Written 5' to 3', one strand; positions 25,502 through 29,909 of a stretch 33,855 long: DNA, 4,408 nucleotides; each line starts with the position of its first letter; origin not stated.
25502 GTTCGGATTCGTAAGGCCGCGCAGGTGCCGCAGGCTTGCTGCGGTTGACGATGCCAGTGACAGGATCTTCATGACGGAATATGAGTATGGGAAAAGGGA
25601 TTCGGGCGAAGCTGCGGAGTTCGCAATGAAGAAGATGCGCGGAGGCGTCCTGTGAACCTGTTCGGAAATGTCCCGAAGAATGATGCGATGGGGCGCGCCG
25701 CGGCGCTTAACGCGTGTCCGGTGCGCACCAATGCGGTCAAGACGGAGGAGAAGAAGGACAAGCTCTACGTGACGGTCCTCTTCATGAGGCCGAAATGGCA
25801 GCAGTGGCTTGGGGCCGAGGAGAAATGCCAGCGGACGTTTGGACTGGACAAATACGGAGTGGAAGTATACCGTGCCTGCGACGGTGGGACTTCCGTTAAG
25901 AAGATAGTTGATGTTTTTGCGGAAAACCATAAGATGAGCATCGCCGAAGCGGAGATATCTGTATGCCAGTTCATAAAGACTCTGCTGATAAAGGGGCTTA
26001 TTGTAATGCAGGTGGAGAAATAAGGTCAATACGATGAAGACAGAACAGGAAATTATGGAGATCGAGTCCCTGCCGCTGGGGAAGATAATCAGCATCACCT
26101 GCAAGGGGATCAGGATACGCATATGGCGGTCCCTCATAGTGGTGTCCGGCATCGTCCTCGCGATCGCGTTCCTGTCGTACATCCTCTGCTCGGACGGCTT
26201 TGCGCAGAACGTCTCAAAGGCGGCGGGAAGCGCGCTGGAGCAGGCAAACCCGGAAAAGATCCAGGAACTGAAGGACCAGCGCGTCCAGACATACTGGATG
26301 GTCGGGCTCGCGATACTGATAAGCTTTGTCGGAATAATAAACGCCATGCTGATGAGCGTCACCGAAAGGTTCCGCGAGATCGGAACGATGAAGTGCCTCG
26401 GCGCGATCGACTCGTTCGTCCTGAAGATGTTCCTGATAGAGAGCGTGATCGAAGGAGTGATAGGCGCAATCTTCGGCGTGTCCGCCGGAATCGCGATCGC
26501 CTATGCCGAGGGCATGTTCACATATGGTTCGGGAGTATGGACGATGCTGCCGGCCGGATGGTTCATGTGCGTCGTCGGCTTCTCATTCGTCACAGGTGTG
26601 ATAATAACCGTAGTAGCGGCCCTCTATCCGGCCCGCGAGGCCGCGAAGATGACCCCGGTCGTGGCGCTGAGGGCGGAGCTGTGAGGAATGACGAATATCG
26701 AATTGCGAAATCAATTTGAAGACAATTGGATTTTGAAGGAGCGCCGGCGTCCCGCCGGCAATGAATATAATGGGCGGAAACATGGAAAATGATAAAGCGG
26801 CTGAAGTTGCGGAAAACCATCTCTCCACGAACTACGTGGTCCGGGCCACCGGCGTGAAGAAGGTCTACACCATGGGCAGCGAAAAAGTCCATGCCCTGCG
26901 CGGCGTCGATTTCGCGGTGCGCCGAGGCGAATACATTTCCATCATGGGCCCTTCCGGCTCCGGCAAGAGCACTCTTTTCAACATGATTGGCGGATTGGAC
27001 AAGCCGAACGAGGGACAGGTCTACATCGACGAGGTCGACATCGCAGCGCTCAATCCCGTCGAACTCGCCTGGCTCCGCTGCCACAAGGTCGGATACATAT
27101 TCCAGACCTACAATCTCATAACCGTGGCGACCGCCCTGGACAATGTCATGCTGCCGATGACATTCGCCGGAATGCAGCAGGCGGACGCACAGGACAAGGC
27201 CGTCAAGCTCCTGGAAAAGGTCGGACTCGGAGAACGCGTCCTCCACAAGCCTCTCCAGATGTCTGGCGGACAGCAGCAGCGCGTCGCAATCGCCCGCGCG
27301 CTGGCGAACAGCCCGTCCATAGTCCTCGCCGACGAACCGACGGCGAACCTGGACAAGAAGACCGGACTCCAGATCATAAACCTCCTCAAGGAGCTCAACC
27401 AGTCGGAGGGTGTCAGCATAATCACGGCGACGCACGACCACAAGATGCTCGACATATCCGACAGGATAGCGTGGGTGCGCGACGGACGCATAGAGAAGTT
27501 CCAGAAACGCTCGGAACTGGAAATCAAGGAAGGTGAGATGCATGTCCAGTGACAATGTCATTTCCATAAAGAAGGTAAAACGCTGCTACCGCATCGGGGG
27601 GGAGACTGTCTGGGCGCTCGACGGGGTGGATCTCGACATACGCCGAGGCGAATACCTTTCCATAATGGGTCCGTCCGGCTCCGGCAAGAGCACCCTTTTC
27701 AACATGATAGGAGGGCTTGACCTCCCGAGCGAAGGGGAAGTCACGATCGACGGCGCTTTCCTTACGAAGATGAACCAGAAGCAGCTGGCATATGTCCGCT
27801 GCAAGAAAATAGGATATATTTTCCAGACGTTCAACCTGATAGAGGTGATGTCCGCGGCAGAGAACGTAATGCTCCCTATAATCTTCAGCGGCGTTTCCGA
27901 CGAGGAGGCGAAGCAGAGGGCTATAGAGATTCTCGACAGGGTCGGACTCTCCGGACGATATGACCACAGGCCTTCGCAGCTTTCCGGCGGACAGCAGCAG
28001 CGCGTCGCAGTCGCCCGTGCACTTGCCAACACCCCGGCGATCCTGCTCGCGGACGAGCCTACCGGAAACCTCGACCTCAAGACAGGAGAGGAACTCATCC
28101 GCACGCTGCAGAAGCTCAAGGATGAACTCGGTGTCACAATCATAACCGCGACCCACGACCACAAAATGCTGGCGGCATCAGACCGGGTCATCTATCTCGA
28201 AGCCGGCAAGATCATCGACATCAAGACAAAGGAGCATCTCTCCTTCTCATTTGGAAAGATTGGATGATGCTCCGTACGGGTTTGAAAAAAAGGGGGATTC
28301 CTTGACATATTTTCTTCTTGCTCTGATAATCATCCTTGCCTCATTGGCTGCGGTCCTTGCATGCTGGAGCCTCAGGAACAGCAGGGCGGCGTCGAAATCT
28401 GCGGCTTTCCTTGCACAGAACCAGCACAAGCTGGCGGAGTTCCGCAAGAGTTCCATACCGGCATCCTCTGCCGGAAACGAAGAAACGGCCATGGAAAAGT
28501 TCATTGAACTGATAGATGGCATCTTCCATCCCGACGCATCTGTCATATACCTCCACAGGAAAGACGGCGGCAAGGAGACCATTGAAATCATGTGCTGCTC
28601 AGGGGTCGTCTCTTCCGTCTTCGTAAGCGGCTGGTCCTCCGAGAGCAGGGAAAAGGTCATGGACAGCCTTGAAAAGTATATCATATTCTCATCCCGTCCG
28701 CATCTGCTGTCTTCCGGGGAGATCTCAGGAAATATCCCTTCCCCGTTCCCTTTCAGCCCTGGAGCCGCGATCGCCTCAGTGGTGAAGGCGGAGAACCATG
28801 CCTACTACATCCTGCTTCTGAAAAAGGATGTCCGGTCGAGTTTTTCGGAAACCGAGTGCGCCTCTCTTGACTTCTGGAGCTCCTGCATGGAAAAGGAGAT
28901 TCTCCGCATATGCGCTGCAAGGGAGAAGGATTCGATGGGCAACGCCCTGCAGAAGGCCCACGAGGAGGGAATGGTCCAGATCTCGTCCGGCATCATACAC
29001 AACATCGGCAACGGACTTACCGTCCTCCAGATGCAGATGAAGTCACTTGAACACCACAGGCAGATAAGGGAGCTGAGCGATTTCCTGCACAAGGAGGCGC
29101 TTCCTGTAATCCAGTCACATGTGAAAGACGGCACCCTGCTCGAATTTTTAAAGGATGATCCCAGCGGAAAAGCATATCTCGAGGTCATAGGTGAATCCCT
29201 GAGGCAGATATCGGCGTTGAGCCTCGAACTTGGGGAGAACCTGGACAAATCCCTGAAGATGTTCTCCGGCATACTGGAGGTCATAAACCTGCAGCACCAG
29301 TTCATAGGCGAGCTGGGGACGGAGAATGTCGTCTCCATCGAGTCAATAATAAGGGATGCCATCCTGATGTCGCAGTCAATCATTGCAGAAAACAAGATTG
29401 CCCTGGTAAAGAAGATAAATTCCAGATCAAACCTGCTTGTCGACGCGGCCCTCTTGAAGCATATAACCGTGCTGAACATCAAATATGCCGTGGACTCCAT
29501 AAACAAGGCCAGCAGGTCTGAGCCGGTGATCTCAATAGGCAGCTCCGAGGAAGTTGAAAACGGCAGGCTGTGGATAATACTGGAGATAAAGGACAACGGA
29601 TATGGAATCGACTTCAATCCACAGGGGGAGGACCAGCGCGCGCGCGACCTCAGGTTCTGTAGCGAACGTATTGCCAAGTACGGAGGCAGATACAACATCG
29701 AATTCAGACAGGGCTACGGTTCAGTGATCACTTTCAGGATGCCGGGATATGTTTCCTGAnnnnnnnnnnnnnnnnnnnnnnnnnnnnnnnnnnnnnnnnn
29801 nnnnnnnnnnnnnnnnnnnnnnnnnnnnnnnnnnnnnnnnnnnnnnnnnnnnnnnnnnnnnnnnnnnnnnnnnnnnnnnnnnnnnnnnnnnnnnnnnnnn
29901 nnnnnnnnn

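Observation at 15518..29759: Nine-gene, translationally coupled operon for an atypical heteromeric FtsX/MacB-type ABC machine that matches no system I know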

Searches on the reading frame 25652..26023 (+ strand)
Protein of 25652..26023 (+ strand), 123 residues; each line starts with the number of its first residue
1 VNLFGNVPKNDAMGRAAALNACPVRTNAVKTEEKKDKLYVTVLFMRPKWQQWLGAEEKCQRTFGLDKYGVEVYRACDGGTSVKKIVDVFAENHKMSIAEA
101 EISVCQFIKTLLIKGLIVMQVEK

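Call 3: search_protein_families(library=pfam, proteins=[window:25652-26023:+], max_evalue=0.01)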
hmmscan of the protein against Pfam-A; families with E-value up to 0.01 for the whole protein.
window:25652-26023:+ (123 aa): 2 families
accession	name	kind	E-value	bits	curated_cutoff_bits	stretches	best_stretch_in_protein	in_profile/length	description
PF05402.18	PqqD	-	9.5e-08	32.7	23.4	1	60-117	10-67/67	Coenzyme PQQ synthesis protein D (PqqD)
PF01870.24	Hjc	-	0.0056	17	21.1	0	65-98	10-43/93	Archaeal holliday junction resolvase (hjc)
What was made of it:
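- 25652..26023 (+): PqqD/RRE-like small cytoplasmic protein (123 aa). Its GTG start overlaps the U311 stop (GTGA). Pfam PqqD E=9.5e-8, 32.7 bits against a cut-off of 23.4 (call 3).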

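Call 4: search_protein_families(library=ncbifam, proteins=[window:25652-26023:+], max_evalue=0.1)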
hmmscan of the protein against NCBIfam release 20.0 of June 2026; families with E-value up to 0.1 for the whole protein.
window:25652-26023:+ (123 aa): 5 families
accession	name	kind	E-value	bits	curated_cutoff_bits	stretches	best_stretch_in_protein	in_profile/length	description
TIGR03859.1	PQQ_PqqD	equivalog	0.00088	19.1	46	1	62-116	26-79/81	pyrroloquinoline quinone biosynthesis peptide chaperone PqqD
NF033536.1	lasso_PqqD_Bac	exception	0.0011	19.1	80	1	63-118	32-87/88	lasso peptide biosynthesis PqqD family chaperone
TIGR04248.1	SCM_PqqD_rel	equivalog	0.0036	17.5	100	1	57-117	21-81/84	SynChlorMet cassette protein ScmD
NF050069.2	PqqD_rel_WgkC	exception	0.055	13.4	110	1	64-118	33-87/103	PqqD family peptide maturation chaperone WgkC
TIGR04302.1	geo_PqqD_fam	equivalog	0.058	13.8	100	1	65-118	49-101/102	GeoRSP system PqqD family peptide chaperone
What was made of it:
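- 25652..26023 (+): Weak NCBIfam hits to PqqD and the lasso RRE (call 4).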

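Call 78: search_protein_families(library=pfam, proteins=[window:25652-26023:+], max_evalue=10)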
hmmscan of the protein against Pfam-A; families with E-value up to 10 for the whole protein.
window:25652-26023:+ (123 aa): 3 families
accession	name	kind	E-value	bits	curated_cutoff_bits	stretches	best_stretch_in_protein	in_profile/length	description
PF05402.18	PqqD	-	9.5e-08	32.7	23.4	1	60-117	10-67/67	Coenzyme PQQ synthesis protein D (PqqD)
PF01870.24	Hjc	-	0.0056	17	21.1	1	65-98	10-43/93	Archaeal holliday junction resolvase (hjc)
PF20124.4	DUF6514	-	0.14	12.8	23.9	1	55-95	26-67/94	Family of unknown function (DUF6514)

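Call 89: search_protein_families(library=padloc, proteins=[window:25652-26023:+], max_evalue=0.001)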
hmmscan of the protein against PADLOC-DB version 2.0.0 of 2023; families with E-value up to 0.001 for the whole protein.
window:25652-26023:+ (123 aa): 0 families

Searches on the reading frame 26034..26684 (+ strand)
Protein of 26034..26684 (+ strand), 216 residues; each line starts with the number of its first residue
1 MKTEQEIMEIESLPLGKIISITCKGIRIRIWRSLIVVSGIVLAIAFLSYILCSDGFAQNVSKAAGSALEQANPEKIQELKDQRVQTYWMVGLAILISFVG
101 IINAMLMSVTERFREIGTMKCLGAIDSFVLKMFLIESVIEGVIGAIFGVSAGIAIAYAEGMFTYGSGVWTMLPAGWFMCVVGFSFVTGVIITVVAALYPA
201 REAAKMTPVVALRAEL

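Call 3: search_protein_families(library=pfam, proteins=[window:26034-26684:+], max_evalue=0.01)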
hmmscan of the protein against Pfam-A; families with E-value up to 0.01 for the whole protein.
window:26034-26684:+ (216 aa): 1 family
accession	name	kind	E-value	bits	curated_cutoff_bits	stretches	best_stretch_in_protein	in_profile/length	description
PF02687.27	FtsX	-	3.4e-16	59.8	25.5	1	89-208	3-120/120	FtsX-like permease C-terminal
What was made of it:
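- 26034..26684 (+): X: minimal FtsX permease (216 aa), 4 TM helices with an outer loop of only about 35 residues. It is the presumed heterodimer partner of G's FtsX unit. Pfam FtsX at 89-208, E=3.4e-16 (call 3).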

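Call 4: search_protein_families(library=ncbifam, proteins=[window:26034-26684:+], max_evalue=0.1)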
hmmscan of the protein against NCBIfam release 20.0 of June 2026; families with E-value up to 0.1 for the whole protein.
window:26034-26684:+ (216 aa): 11 families
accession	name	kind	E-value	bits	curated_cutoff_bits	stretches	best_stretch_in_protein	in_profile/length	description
NF007826.0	PRK10535.1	equivalog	4.8e-17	61.5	966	1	92-214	531-647/648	macrolide ABC transporter ATP-binding protein/permease MacB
TIGR03434.1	ADOP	subfamily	2.6e-13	49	622.3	1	89-215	684-803/803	ADOP family duplicated permease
TIGR02212.1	lolCE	equivalog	1.8e-12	47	362.45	1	82-215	265-411/411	lipoprotein-releasing ABC transporter permease subunit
NF008357.0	PRK11146.1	exception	5.6e-10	38.6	439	1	87-212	273-411/414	lipoprotein-releasing ABC transporter permease subunit LolE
TIGR02213.1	lolE_release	exception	4.2e-09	35.8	540.35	1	85-212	268-408/411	lipoprotein-releasing ABC transporter permease subunit LolE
NF038346.1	FtsX_actino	exception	1.3e-08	34.6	250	1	79-198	176-300/308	permease-like cell division protein FtsX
TIGR00439.2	FtsX_Gneg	equivalog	1.2e-06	28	255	1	74-151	157-235/292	permease-like cell division protein FtsX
NF038347.1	FtsX_Gpos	exception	1.3e-06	28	225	1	84-196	169-287/296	permease-like cell division protein FtsX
NF008076.0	PRK10814.1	exception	4.5e-06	25.9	473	1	89-215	270-399/399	lipoprotein-releasing ABC transporter permease subunit LolC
NF053859.1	polymyxin_MCR13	exception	0.056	12.3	1250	1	11-147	40-172/541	MCR-13 family phosphoethanolamine--lipid A transferase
NF041554.1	SA1362_fam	subfamily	0.06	13.5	42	0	88-136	3-51/70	SA1362 family protein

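Call 89: search_protein_families(library=padloc, proteins=[window:26034-26684:+], max_evalue=0.001)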
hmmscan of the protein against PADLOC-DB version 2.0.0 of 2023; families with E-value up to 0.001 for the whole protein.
window:26034-26684:+ (216 aa): 2 families
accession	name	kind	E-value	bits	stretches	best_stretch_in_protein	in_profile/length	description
PDLC01991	CARF_m8--CARF_LolE_TM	-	2.4e-09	33.9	1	93-207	443-552/810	-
PDLC01990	CARF_m8--CARF_Beta-galactosidase_LolE_TM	-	0.00022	16.6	1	92-208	1418-1531/1791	-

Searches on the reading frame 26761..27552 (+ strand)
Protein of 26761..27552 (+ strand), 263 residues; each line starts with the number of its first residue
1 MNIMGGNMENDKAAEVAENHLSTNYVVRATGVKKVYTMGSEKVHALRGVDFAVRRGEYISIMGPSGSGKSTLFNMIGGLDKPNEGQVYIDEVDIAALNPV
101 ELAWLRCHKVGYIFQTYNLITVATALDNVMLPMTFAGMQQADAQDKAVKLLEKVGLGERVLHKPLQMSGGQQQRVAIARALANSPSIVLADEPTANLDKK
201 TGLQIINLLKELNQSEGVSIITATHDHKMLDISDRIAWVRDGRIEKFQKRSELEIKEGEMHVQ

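Call 3: search_protein_families(library=pfam, proteins=[window:26761-27552:+], max_evalue=0.01)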
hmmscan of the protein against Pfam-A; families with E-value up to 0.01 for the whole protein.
window:26761-27552:+ (263 aa): 5 families
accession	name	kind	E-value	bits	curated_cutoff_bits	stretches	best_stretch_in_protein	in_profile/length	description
PF00005.33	ABC_tran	-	2.1e-33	116.3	25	1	46-195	1-137/137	ABC transporter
PF02463.25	SMC_N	-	3.1e-07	30.5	40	1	148-239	124-211/220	RecF/RecN/SMC N terminal domain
PF13304.12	AAA_21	-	0.00058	20.4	27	0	166-227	237-300/304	AAA domain, putative AbiEii toxin, Type IV TA system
PF13555.12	AAA_29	-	0.00063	19.9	27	1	48-73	14-39/61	P-loop containing region of AAA domain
PF03193.22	RsgA_GTPase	-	0.0017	18.7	30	1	27-78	79-128/174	RsgA GTPase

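Call 4: search_protein_families(library=ncbifam, proteins=[window:26761-27552:+], max_evalue=0.1)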
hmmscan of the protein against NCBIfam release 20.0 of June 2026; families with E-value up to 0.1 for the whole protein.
window:26761-27552:+ (263 aa): 201 families (the best 25 are shown)
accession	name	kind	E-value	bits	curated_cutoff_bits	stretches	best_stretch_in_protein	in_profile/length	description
TIGR02211.1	LolD_lipo_ex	equivalog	9.6e-69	231.3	307.75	1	27-245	2-220/221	lipoprotein-releasing ABC transporter ATP-binding protein LolD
TIGR02982.1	heterocyst_DevA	subfamily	1.9e-62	210.7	295.8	1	26-245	1-220/220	ABC exporter ATP-binding subunit, DevA family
NF007826.0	PRK10535.1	equivalog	5.2e-62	210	966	1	28-249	6-226/648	macrolide ABC transporter ATP-binding protein/permease MacB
NF038007.1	ABC_ATP_DarD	equivalog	2.4e-61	207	375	1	31-244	6-218/218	darobactin export ABC transporter ATP-binding protein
NF007879.0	PRK10584.1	equivalog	9.9e-59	198.8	336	1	24-245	4-225/228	putative ABC transporter ATP-binding protein YbbA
TIGR02673.1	FtsE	equivalog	1.8e-58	197.8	264.85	1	32-233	7-203/214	cell division ATP-binding protein FtsE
NF008639.0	PRK11629.1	equivalog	1.8e-58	197.7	360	1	26-245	6-225/234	lipoprotein-releasing ABC transporter ATP-binding protein LolD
TIGR03608.1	L_ocin_972_ABC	subfamily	4.3e-55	186.4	254.85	1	43-236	11-203/206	putative bacteriocin export ABC transporter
TIGR02315.1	ABC_phnC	equivalog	9.8e-53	179.1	266.1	1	29-246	4-226/243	phosphonate ABC transporter ATP-binding protein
NF040933.2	ABC_arch_GlcV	equivalog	2.1e-50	171.6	450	1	27-253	3-229/357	glucose ABC transporter ATP-binding protein GlcV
TIGR02314.1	ABC_MetN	equivalog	1.1e-49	169.4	499.7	1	29-244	4-219/343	methionine ABC transporter ATP-binding protein MetN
TIGR03265.1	PhnT2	equivalog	1.5e-49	169.1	457.7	1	41-249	15-218/353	putative 2-aminoethylphosphonate ABC transporter ATP-binding protein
TIGR01186.1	proV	subfamily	3.4e-49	167.9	326.6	1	44-245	7-209/363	betaine/proline/choline family ABC transporter ATP-binding protein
NF006987.0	PRK09452.1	equivalog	1.5e-47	162.1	482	1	13-248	4-230/378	spermidine/putrescine ABC transporter ATP-binding protein PotA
TIGR04521.1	ECF_ATPase_2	equivalog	3.3e-47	160.9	330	1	31-253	5-232/279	energy-coupling factor transporter ATPase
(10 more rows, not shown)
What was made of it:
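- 26761..27552 (+): N1: LolD/MacB-type ABC ATPase. ABC_tran E=2.1e-33; LolD 231 bits, below the equivalog cut-off (calls 3, 4).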

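Call 89: search_protein_families(library=padloc, proteins=[window:26761-27552:+], max_evalue=0.001)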
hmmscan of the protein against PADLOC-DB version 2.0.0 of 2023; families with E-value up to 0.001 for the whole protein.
window:26761-27552:+ (263 aa): 11 families
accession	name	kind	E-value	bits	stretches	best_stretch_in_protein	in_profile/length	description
PDLC04135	mad3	-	3.9e-30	103.6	2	160-245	257-345/374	mads_3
PDLC04140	mad8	-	1.4e-10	39.2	1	43-231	14-238/314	mads_8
PDLC02335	AbiLi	-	3.4e-07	27.6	1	140-239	161-243/326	AbiLi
PDLC04164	AriA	-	1.4e-06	26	1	181-229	189-235/253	-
PDLC04213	HEC-02A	-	5.3e-06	24.2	1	183-230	230-276/337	-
PDLC02914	ATPase-Toprim_I-B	-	1e-05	23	1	175-234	193-252/443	-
PDLC02980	AriA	-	5.8e-05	21.2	0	166-227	237-300/304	-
PDLC03865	LmuB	-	7.4e-05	19.1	0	179-228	921-976/1007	-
PDLC04214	HEC-02A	-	0.0003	18.2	1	183-229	236-281/338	-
PDLC03878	NsnB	-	0.00061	17.6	0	163-239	213-289/345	-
PDLC03859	LmuB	-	0.00061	17.1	0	56-76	24-44/611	-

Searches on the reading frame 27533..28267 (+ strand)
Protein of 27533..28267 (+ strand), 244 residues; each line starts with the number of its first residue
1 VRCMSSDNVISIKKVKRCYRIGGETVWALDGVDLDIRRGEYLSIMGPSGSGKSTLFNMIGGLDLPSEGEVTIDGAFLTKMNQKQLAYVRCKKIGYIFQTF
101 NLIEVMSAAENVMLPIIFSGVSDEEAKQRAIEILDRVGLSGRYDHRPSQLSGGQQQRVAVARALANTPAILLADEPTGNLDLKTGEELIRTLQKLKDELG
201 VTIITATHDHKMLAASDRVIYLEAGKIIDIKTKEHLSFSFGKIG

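Call 3: search_protein_families(library=pfam, proteins=[window:27533-28267:+], max_evalue=0.01)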
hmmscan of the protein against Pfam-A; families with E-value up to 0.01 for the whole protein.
window:27533-28267:+ (244 aa): 6 families
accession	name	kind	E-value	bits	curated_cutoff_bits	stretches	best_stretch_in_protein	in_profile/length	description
PF00005.33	ABC_tran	-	1.5e-35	123.2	25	1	29-177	1-136/137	ABC transporter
PF02463.25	SMC_N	-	7.8e-06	25.9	40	1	147-221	134-210/220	RecF/RecN/SMC N terminal domain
PF13304.12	AAA_21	-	4.3e-05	24.2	27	0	140-209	228-299/304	AAA domain, putative AbiEii toxin, Type IV TA system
PF13555.12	AAA_29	-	0.00027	21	27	1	30-56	13-39/61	P-loop containing region of AAA domain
PF13401.12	AAA_22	-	0.0082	16.9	27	0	42-180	8-96/130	AAA domain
PF03193.22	RsgA_GTPase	-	0.0096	16.2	30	0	40-61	107-128/174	RsgA GTPase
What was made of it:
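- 27542..28267 (+): N2: second LolD/MacB-type ABC ATPase. ATG 27542 is preferred as the start; the longest ORF begins at GTG 27533. Absent from about a third of related loci. ABC_tran E=1.5e-35 (call 3).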

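Call 4: search_protein_families(library=ncbifam, proteins=[window:27533-28267:+], max_evalue=0.1)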
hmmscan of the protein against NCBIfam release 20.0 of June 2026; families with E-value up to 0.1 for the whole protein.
window:27533-28267:+ (244 aa): 195 families (the best 25 are shown)
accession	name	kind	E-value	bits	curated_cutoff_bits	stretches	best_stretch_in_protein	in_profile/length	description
TIGR02211.1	LolD_lipo_ex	equivalog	1.8e-68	230.4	307.75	1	10-228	2-220/221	lipoprotein-releasing ABC transporter ATP-binding protein LolD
NF007826.0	PRK10535.1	equivalog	1.3e-65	221.9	966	1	9-231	4-225/648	macrolide ABC transporter ATP-binding protein/permease MacB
NF007879.0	PRK10584.1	equivalog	4.3e-65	219.6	336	1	4-228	1-225/228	putative ABC transporter ATP-binding protein YbbA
NF038007.1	ABC_ATP_DarD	equivalog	7.8e-64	215.1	375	1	10-227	2-218/218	darobactin export ABC transporter ATP-binding protein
TIGR02673.1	FtsE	equivalog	1.2e-61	208.1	264.85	1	9-225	1-213/214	cell division ATP-binding protein FtsE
TIGR02982.1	heterocyst_DevA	subfamily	8.8e-61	205.3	295.8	1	9-227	1-219/220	ABC exporter ATP-binding subunit, DevA family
TIGR03608.1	L_ocin_972_ABC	subfamily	1.5e-57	194.4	254.85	1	28-222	13-206/206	putative bacteriocin export ABC transporter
TIGR01186.1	proV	subfamily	7.4e-55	186.5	326.6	1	28-235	8-216/363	betaine/proline/choline family ABC transporter ATP-binding protein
NF008639.0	PRK11629.1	equivalog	2.8e-54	184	360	1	9-227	6-224/234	lipoprotein-releasing ABC transporter ATP-binding protein LolD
TIGR02315.1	ABC_phnC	equivalog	1.2e-53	182.1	266.1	1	10-229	2-226/243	phosphonate ABC transporter ATP-binding protein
NF040933.2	ABC_arch_GlcV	equivalog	3.1e-53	180.9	450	1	10-234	3-227/357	glucose ABC transporter ATP-binding protein GlcV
TIGR03265.1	PhnT2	equivalog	6.5e-53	180.2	457.7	1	8-234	3-220/353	putative 2-aminoethylphosphonate ABC transporter ATP-binding protein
TIGR02314.1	ABC_MetN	equivalog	1.4e-50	172.3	499.7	1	10-232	2-224/343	methionine ABC transporter ATP-binding protein MetN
NF006987.0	PRK09452.1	equivalog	2.1e-50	171.5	482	1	4-232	12-231/378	spermidine/putrescine ABC transporter ATP-binding protein PotA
TIGR00968.1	3a0106s01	subfamily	4.7e-50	170.3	342.75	1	25-236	12-218/237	sulfate ABC transporter ATP-binding protein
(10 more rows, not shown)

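Call 89: search_protein_families(library=padloc, proteins=[window:27533-28267:+], max_evalue=0.001)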
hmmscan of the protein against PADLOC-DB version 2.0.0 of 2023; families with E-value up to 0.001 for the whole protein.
window:27533-28267:+ (244 aa): 7 families
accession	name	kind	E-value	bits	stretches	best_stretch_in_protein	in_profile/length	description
PDLC04135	mad3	-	1.6e-30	104.9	2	141-233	255-353/374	mads_3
PDLC04140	mad8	-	8.4e-13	46.5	1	29-215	17-239/314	mads_8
PDLC04164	AriA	-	1.9e-08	32.2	1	150-223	172-248/253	-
PDLC02914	ATPase-Toprim_I-B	-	1.7e-05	22.2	0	150-224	185-261/443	-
PDLC02980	AriA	-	3.9e-05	21.8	0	146-209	234-299/304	-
PDLC02335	AbiLi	-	4.1e-05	20.8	0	150-214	176-242/326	AbiLi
PDLC04213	HEC-02A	-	6.1e-05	20.7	1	167-213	232-276/337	-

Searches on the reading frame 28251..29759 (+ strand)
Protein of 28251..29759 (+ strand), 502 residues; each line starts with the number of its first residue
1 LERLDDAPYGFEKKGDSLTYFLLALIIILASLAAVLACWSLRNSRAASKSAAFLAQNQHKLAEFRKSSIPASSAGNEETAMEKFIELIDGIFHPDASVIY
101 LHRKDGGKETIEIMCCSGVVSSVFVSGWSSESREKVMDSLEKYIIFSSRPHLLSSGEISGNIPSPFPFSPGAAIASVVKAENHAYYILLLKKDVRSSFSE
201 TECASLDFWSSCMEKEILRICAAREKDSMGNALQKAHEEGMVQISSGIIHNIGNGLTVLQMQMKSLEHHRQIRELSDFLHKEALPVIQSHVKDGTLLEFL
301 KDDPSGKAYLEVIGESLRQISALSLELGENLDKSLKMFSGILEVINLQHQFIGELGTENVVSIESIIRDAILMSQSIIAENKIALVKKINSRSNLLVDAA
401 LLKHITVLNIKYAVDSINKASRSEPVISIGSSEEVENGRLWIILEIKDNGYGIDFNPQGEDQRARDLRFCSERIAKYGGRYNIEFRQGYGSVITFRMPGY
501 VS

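Call 3: search_protein_families(library=pfam, proteins=[window:28251-29759:+], max_evalue=0.01)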
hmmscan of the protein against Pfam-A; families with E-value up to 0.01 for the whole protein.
window:28251-29759:+ (502 aa): 0 families

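Call 4: search_protein_families(library=ncbifam, proteins=[window:28251-29759:+], max_evalue=0.1)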
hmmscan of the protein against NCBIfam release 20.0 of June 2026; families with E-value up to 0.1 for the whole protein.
window:28251-29759:+ (502 aa): 2 families
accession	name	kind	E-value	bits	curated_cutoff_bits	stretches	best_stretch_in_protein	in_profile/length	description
NF008649.0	PRK11644.1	equivalog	0.014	14.2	408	1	350-490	367-489/499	signal transduction histidine-protein kinase/phosphatase UhpB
TIGR01050.1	rpsS_bact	equivalog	0.031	14.5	89.35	1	395-452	9-68/92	30S ribosomal protein S19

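Call 13: search_protein_families(library=pfam, proteins=[window:28251-29759:+], max_evalue=10)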
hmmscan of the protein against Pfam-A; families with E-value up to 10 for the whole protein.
window:28251-29759:+ (502 aa): 1 family
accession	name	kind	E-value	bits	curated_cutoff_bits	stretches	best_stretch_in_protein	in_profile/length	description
PF02518.31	HATPase_c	-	0.17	12.8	26.4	1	423-498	23-108/111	Histidine kinase-, DNA gyrase B-, and HSP90-like ATPase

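Call 15: search_solved_structures(query=window:28251-29759:+, max_evalue=1)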
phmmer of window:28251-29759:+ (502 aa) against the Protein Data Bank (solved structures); distinct sequences matched with E-value up to 1: 5.
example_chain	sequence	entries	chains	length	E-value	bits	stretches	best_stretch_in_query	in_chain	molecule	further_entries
5xy1_A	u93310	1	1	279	0.015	17.2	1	262-320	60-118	Tyrosine-protein kinase Lyn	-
3a4o_X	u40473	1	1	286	0.015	17.2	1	262-319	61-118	Tyrosine-protein kinase Lyn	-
2zv7_A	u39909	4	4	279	0.05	15.5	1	262-320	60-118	Tyrosine-protein kinase Lyn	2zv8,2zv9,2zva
2hk5_A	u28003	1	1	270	0.78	11.5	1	262-315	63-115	Tyrosine-protein kinase HCK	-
5zj6_A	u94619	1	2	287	0.86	11.4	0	262-314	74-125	Tyrosine-protein kinase HCK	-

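Call 89: search_protein_families(library=padloc, proteins=[window:28251-29759:+], max_evalue=0.001)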
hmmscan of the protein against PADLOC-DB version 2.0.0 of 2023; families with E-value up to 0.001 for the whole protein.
window:28251-29759:+ (502 aa): 0 families
